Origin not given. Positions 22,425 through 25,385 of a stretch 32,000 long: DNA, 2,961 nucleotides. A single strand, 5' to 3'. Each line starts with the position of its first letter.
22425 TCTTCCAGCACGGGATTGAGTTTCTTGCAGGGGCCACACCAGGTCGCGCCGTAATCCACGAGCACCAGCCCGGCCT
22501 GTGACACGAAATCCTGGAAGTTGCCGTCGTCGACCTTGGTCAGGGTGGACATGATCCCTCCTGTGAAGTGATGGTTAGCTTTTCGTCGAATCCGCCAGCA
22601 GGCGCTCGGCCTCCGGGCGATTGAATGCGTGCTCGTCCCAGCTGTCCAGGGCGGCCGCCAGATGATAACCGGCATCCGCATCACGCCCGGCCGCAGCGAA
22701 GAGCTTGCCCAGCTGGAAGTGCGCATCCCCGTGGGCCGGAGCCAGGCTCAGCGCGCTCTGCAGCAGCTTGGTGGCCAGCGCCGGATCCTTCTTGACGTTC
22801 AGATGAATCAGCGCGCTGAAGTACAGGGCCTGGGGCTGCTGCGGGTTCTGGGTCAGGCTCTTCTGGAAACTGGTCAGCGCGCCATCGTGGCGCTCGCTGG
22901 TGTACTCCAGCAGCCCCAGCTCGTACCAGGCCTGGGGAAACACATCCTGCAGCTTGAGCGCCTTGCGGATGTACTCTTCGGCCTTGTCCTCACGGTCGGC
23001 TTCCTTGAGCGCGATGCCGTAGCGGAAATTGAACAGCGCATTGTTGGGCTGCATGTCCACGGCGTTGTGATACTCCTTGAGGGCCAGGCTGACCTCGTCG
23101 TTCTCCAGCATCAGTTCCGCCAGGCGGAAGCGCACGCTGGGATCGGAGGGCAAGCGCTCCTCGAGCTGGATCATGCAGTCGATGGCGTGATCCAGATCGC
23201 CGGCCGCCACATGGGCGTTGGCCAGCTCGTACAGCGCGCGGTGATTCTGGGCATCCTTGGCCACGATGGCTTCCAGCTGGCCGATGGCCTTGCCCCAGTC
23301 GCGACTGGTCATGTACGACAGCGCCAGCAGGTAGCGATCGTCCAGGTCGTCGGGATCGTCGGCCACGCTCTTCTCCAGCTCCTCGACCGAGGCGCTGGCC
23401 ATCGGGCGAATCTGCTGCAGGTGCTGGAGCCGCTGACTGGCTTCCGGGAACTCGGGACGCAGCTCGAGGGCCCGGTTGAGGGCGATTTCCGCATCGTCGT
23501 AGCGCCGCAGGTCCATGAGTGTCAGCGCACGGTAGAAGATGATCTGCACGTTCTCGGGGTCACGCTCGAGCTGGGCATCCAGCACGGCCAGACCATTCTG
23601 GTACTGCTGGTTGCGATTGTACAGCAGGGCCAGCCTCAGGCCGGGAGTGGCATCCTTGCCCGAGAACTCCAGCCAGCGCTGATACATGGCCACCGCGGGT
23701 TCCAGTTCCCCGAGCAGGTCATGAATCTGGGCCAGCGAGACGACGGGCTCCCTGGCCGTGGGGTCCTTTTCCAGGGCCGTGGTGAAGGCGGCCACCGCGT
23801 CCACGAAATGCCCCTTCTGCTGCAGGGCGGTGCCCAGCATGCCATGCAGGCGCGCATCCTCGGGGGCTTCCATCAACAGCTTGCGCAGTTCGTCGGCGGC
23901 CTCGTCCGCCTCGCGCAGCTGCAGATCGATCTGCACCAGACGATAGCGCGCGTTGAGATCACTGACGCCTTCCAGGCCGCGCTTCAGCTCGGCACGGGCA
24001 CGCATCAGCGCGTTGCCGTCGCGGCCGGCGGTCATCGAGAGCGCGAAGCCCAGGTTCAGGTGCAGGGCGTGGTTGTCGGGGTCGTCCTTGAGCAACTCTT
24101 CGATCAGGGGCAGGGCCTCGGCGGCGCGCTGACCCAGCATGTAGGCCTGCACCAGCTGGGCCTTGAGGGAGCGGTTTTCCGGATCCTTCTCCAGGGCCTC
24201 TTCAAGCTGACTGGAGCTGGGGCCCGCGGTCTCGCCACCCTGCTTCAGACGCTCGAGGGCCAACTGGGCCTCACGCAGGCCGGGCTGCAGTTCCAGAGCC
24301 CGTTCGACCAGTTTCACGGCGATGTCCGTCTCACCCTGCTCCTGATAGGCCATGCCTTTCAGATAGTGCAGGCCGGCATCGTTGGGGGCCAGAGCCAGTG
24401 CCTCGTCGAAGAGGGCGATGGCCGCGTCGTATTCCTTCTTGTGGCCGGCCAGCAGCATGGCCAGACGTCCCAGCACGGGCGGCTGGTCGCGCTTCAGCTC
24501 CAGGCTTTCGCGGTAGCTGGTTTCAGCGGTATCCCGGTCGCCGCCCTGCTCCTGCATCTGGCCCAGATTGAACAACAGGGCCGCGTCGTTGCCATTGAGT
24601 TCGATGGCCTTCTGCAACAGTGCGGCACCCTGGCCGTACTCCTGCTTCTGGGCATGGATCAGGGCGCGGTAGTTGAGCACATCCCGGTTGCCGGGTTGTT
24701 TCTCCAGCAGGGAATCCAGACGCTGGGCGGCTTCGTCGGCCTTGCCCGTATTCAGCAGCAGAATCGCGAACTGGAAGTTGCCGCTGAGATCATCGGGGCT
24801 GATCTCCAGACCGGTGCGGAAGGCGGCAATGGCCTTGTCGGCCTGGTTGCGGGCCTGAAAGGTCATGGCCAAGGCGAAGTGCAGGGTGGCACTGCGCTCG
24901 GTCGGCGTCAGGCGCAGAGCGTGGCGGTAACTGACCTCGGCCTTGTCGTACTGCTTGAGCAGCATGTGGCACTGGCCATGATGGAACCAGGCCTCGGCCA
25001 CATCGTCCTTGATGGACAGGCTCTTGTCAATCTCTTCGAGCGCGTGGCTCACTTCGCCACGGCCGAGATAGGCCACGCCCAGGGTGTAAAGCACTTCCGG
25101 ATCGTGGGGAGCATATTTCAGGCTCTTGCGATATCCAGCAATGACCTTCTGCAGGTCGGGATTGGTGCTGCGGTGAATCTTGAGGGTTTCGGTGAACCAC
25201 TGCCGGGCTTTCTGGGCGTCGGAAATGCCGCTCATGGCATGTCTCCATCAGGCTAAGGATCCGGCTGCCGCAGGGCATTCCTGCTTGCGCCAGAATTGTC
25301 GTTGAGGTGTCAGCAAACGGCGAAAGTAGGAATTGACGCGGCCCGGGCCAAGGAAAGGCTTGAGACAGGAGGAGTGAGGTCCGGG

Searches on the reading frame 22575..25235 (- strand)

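Call 18: search_protein_families(library=pfam, proteins=[window:22575-25235:-], max_evalue=0.001)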
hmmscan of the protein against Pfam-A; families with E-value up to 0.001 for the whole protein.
window:22575-25235:- (886 aa): 29 families (the best 25 are shown)
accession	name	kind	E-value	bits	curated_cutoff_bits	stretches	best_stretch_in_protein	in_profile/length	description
PF07719.23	TPR_2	-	2.7e-63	205.3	27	4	80-112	1-33/34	Tetratricopeptide repeat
PF14559.12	TPR_19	-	4e-63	210.1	25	7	128-189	3-64/68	Tetratricopeptide repeat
PF13432.12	TPR_16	-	2.3e-59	197.8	32.7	6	635-686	1-52/65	Tetratricopeptide repeat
PF13428.12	TPR_14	-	1e-55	180.8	23.5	1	666-708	2-44/44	Tetratricopeptide repeat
PF00515.34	TPR_1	-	3.6e-53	175.8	27.8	3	80-111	1-32/34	Tetratricopeptide repeat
PF13431.12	TPR_17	-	2.6e-50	164.9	24.4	1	275-307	1-33/34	Tetratricopeptide repeat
PF13181.12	TPR_8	-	1.9e-48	159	25.7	1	80-112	1-33/34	Tetratricopeptide repeat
PF23914.1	TPR_CcmH_CycH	-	1.6e-39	135.7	42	2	129-214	63-151/158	Cytochrome c-type biogenesis protein H TPR domain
PF13414.12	TPR_11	-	5.1e-37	125.7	26.8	1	267-301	8-42/42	TPR repeat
PF12895.13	ANAPC3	-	3.7e-29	101.3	27.2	3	621-688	13-79/82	Anaphase-promoting complex, cyclosome, subunit 3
PF13424.12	TPR_12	-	1.9e-27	95.7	30.1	3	78-146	1-75/77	Tetratricopeptide repeat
PF13371.12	TPR_9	-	1.3e-26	92.8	35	1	266-330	8-72/73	Tetratricopeptide repeat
PF14561.12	TPR_20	-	1.3e-23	83.6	25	1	614-663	5-54/90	Tetratricopeptide repeat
PF13176.12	TPR_7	-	8.6e-19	66.4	27.9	0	221-251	2-32/36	Tetratricopeptide repeat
PF13174.12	TPR_6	-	3.3e-17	62.3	26.3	0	221-243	3-25/33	Tetratricopeptide repeat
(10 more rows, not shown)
